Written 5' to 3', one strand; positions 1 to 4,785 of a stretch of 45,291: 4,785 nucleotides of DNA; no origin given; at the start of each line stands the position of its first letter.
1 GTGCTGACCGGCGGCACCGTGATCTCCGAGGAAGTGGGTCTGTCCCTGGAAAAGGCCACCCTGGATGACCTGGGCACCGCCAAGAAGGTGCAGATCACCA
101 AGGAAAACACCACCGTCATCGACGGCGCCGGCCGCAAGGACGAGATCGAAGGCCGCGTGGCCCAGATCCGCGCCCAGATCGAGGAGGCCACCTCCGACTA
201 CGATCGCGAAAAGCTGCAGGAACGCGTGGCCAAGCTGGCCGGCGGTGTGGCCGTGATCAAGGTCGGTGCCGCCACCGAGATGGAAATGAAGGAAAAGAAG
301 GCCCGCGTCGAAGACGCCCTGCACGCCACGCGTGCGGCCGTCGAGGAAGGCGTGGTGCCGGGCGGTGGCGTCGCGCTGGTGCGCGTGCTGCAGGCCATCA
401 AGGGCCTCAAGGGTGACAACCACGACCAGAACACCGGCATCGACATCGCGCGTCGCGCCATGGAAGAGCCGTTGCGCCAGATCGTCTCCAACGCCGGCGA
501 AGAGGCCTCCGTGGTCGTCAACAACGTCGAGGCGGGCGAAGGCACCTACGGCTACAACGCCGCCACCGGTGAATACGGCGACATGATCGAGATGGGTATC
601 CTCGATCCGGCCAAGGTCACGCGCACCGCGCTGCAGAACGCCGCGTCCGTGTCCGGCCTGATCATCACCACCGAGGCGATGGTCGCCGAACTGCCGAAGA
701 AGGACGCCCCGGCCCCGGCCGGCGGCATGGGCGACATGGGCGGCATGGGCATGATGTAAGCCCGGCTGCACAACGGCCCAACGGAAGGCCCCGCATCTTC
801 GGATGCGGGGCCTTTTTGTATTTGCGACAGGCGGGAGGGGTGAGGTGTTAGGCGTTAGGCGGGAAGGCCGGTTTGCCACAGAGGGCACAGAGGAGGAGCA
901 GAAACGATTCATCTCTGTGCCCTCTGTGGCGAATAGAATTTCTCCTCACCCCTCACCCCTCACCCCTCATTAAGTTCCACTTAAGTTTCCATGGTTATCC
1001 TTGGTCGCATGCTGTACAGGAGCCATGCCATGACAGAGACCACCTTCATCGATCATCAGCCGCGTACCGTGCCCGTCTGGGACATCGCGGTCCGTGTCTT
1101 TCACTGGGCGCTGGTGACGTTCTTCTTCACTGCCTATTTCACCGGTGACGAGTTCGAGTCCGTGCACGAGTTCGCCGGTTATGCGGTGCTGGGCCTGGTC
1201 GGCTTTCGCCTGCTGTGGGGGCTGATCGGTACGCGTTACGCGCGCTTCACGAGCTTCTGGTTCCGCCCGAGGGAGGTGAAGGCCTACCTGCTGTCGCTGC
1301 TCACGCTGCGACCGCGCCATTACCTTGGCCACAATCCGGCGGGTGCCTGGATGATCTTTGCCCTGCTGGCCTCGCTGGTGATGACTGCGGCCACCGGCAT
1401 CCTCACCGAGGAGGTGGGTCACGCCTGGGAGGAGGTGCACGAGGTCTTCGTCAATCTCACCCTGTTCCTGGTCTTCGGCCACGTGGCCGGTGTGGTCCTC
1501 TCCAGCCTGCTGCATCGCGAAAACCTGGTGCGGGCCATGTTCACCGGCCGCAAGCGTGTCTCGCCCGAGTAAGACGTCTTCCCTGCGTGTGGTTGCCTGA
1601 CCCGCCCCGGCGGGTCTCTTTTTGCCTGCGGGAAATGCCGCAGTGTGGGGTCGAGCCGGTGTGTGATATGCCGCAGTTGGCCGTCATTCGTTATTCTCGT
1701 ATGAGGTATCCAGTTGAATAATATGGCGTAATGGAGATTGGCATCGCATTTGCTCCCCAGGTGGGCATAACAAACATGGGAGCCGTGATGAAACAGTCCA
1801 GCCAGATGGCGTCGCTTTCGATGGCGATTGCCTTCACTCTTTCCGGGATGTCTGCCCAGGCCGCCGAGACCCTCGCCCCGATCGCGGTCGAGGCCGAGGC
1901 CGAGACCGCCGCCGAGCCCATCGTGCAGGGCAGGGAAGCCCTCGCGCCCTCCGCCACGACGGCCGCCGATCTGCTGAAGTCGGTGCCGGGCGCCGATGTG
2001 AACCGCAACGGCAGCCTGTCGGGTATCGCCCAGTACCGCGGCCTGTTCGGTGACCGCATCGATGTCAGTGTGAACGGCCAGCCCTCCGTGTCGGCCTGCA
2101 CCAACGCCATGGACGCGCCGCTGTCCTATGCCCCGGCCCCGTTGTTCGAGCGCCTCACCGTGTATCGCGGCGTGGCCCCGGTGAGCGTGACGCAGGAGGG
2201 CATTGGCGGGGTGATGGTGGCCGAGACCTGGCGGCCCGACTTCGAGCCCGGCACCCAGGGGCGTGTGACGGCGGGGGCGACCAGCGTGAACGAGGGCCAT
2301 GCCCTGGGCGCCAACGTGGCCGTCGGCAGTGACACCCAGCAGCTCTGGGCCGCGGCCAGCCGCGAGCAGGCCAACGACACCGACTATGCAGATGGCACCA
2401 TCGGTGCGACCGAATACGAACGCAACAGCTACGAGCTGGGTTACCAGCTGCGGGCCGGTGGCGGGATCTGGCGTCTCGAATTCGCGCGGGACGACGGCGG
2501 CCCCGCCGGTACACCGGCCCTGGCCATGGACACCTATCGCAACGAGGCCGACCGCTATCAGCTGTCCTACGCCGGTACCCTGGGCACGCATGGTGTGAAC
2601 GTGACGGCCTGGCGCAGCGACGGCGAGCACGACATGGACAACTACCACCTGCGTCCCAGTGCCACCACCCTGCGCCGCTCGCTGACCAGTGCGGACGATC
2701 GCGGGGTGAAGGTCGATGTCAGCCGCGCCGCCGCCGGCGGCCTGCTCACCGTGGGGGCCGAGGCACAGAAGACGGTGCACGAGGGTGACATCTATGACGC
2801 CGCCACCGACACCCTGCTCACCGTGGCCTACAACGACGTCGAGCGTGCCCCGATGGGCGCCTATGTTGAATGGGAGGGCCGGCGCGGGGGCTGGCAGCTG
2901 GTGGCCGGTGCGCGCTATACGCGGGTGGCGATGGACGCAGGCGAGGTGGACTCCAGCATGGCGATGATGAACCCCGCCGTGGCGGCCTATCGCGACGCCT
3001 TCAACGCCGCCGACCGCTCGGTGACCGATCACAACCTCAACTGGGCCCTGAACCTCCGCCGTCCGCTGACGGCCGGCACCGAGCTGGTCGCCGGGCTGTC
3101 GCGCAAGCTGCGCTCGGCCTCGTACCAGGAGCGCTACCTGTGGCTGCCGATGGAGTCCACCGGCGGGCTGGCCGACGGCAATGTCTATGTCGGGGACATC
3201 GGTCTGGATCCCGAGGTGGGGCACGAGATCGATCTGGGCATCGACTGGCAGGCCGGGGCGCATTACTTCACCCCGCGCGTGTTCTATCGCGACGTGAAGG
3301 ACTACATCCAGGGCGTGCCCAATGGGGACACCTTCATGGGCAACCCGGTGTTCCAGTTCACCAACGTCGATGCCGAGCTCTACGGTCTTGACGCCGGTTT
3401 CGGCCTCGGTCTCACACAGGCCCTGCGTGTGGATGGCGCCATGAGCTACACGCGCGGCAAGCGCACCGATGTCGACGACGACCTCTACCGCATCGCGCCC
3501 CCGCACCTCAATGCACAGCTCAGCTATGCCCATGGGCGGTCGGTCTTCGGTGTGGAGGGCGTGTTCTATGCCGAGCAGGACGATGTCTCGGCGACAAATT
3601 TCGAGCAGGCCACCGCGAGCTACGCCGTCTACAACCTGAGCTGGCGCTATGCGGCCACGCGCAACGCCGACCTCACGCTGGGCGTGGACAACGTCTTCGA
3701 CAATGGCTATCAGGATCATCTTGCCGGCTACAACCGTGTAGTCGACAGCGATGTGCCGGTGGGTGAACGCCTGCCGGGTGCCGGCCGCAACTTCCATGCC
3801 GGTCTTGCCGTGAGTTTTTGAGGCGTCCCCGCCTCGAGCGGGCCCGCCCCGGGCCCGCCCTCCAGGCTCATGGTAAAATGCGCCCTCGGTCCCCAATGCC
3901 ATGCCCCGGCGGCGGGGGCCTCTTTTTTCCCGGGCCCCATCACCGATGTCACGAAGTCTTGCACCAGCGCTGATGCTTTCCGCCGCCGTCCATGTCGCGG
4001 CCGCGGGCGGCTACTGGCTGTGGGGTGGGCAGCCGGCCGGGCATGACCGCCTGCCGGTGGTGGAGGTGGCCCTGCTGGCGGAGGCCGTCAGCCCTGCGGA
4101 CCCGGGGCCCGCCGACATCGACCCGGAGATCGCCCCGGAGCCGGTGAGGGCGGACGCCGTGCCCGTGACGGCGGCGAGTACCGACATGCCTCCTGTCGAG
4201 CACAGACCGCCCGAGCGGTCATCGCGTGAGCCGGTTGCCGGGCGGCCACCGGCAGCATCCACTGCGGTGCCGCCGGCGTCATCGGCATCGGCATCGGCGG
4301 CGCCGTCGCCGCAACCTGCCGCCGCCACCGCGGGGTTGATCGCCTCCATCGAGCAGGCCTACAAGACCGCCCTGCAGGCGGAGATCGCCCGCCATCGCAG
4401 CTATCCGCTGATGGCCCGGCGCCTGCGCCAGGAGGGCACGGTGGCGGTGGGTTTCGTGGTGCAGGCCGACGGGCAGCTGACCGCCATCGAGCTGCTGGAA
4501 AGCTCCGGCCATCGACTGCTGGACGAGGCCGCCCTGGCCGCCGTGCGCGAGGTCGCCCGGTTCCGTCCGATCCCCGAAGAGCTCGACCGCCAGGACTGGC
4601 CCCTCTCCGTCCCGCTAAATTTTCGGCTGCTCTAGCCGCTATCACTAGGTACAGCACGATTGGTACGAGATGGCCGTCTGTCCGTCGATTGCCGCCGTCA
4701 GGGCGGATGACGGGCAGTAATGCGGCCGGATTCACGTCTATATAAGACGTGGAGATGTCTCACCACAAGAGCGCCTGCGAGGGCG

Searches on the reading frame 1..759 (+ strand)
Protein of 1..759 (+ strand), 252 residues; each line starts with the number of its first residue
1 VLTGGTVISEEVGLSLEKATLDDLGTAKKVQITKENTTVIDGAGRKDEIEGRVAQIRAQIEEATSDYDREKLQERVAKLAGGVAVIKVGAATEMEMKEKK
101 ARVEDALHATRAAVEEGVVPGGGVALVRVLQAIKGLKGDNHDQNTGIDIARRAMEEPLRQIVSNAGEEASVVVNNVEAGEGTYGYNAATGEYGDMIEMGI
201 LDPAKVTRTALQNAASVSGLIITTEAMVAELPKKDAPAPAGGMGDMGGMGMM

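Call 70: search_protein_families(library=pfam, proteins=[window:1-759:+], max_evalue=0.00001)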
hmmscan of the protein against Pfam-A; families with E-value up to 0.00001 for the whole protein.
window:1-759:+ (252 aa): 1 family
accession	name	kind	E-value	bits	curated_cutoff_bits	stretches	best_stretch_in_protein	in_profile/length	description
PF00118.29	Cpn60_TCP1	-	2.5e-33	116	34.3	1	3-229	292-487/490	TCP-1/cpn60 chaperonin family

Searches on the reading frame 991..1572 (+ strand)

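Call 70: search_protein_families(library=pfam, proteins=[window:991-1572:+], max_evalue=0.00001)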
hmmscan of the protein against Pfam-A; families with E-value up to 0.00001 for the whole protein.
window:991-1572:+ (193 aa): 1 family
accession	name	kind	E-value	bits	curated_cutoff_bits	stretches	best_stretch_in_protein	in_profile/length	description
PF01292.26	Ni_hydr_CYTB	-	8.6e-24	84.7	30.1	1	29-186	1-179/179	Prokaryotic cytochrome b561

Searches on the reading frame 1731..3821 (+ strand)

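Call 70: search_protein_families(library=pfam, proteins=[window:1731-3821:+], max_evalue=0.00001)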
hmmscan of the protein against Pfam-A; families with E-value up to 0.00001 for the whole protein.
window:1731-3821:+ (696 aa): 2 families
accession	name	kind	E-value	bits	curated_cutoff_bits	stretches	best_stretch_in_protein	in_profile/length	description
PF00593.30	TonB_dep_Rec_b-barrel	-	4.6e-30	106.3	27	1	219-655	9-436/436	TonB dependent receptor-like, beta-barrel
PF07715.20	Plug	-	2.8e-10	41.1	23.9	1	71-161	18-107/107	TonB-dependent Receptor Plug Domain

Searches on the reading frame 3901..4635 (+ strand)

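Call 70: search_protein_families(library=pfam, proteins=[window:3901-4635:+], max_evalue=0.00001)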
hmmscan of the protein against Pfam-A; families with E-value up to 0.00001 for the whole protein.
window:3901-4635:+ (244 aa): 2 families
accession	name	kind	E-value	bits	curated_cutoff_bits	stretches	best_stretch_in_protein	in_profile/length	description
PF03544.19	TonB_C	-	5.9e-20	71.9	24.6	1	165-243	2-79/79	Gram-negative bacterial TonB protein C-terminal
PF13103.11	TonB_2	-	7.8e-07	29.6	22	1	152-227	2-73/85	TonB C terminal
